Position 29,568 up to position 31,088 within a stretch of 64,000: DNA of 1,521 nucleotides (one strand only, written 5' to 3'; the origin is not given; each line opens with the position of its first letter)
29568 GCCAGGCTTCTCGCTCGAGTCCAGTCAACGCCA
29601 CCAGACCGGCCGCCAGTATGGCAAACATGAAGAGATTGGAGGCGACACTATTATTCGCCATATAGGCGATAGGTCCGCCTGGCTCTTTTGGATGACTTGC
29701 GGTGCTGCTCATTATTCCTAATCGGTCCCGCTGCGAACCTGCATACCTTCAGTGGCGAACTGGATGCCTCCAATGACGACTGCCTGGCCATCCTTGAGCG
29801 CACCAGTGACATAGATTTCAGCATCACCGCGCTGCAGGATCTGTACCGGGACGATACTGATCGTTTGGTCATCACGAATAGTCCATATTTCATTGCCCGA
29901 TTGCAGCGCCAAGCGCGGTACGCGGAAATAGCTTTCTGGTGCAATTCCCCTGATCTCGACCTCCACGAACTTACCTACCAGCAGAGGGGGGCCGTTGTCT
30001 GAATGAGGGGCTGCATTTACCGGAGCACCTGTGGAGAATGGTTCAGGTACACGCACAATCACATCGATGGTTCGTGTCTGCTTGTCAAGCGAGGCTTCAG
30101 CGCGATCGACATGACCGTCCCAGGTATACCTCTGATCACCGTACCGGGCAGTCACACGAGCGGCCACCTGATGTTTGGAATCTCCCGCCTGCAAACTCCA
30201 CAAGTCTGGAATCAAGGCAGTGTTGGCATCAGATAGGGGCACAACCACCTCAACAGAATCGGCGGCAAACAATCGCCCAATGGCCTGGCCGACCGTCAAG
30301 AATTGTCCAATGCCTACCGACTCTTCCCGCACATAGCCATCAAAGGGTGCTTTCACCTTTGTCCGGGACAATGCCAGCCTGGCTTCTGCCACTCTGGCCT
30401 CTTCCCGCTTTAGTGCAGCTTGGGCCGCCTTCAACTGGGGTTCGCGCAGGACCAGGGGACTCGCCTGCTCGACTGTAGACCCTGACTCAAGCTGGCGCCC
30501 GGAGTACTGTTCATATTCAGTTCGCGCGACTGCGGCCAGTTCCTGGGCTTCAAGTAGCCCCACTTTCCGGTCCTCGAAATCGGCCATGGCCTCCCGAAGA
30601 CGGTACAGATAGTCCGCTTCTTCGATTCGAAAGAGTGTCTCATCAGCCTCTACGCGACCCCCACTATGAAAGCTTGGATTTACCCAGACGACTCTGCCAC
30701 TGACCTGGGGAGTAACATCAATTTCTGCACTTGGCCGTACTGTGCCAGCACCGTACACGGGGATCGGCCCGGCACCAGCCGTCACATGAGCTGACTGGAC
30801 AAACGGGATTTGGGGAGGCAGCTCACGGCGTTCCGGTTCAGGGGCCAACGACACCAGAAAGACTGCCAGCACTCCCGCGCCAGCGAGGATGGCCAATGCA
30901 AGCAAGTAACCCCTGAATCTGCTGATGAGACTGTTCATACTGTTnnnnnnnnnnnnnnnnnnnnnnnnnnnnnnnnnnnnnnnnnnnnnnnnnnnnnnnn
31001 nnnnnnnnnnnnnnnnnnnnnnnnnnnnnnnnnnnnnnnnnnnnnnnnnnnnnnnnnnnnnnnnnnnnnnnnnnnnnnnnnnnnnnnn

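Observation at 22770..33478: Co-oriented island: redoxin, RND pump (OMF-MFP-RND), Rieske oxygenase, GPP34-P450, terminator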

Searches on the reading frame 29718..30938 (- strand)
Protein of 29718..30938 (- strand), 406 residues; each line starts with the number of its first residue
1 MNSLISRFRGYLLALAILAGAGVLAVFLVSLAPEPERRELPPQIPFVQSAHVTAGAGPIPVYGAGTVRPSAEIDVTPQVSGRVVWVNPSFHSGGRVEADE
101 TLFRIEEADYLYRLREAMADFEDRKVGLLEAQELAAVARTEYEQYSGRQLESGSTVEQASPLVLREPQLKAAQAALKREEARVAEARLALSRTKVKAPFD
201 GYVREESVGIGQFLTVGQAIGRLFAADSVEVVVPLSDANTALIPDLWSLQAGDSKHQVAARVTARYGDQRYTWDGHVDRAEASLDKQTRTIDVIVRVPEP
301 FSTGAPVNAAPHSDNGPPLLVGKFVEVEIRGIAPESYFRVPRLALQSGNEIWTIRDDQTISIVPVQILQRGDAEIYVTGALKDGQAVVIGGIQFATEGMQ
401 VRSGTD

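Call 3: search_protein_families(library=pfam, proteins=[window:29718-30938:-])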
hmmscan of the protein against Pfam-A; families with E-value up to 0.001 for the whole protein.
window:29718-30938:- (406 aa): 2 families
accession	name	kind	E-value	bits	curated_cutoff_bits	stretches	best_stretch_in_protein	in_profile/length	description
PF13437.12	HlyD_3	-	5.2e-11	43.7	22.2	1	194-300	1-96/106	HlyD family secretion protein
PF16576.10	HlyD_D23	-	1.9e-08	34.3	30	1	73-300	20-204/214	Barrel-sandwich domain of CusB or HlyD membrane-fusion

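Call 28: search_protein_families(library=ncbifam, proteins=[window:29718-30938:-])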
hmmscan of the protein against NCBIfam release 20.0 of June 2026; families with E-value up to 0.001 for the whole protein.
window:29718-30938:- (406 aa): 17 families
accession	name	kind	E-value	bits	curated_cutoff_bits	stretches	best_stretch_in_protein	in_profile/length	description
TIGR01730.1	RND_mfp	subfamily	2.5e-42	145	94.9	1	63-402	17-320/322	efflux RND transporter periplasmic adaptor subunit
NF008589.1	PRK11556.1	equivalog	2.6e-21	76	391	1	43-401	55-385/392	MdtA/MuxA family multidrug efflux RND transporter periplasmic adaptor subunit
TIGR00999.1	8a0102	subfamily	2.6e-16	59.6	319.3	1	121-394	22-269/271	CzcB/NccB family metal efflux transporter periplasmic adaptor subunit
TIGR00998.1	8a0101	subfamily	5.4e-14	51.9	390.8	1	146-231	158-243/334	EmrA/EmrK family multidrug efflux transporter periplasmic adaptor subunit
NF011604.1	PRK15030.1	equivalog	2.7e-12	46.4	765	1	73-402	66-374/397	multidrug efflux RND transporter periplasmic adaptor subunit AcrA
NF007785.0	PRK10476.1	equivalog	4.1e-12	45.6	376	1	169-227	185-243/347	multidrug transporter subunit MdtN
NF007850.1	PRK10559.1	equivalog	6.5e-11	41.9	400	1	73-232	41-187/303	p-hydroxybenzoic acid efflux pump subunit AaeA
NF033834.1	RND_adapt_MexA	exception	2.6e-10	40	750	1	75-300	66-268/373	multidrug efflux RND transporter periplasmic adaptor subunit MexA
NF045904.1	RND-peri-MexE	equivalog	1.2e-09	37.5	714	1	71-240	62-217/390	multidrug efflux RND transporter periplasmic adaptor subunit MexE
NF000272.2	OqxA_adapt_sub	exception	2.4e-09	36.7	835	1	20-292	16-279/391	multidrug efflux RND transporter periplasmic adaptor subunit OqxA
NF033138.2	RND-peri-MexC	equivalog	5.2e-08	32.4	625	1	23-402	14-370/375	MexC family multidrug efflux RND transporter periplasmic adaptor subunit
NF008606.0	PRK11578.1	equivalog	3.7e-07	29.6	342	1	47-218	36-209/371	macrolide transporter subunit MacA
NF011715.0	PRK15136.1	equivalog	8.9e-06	24.6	563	1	171-225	194-248/390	multidrug efflux MFS transporter periplasmic adaptor subunit EmrA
NF007362.0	PRK09859.1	equivalog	4.6e-05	22.7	738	1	67-222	56-199/385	multidrug transporter subunit MdtE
NF002939.0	PRK03598.1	equivalog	4.8e-05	22.7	393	0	164-220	176-232/332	secretion protein HlyD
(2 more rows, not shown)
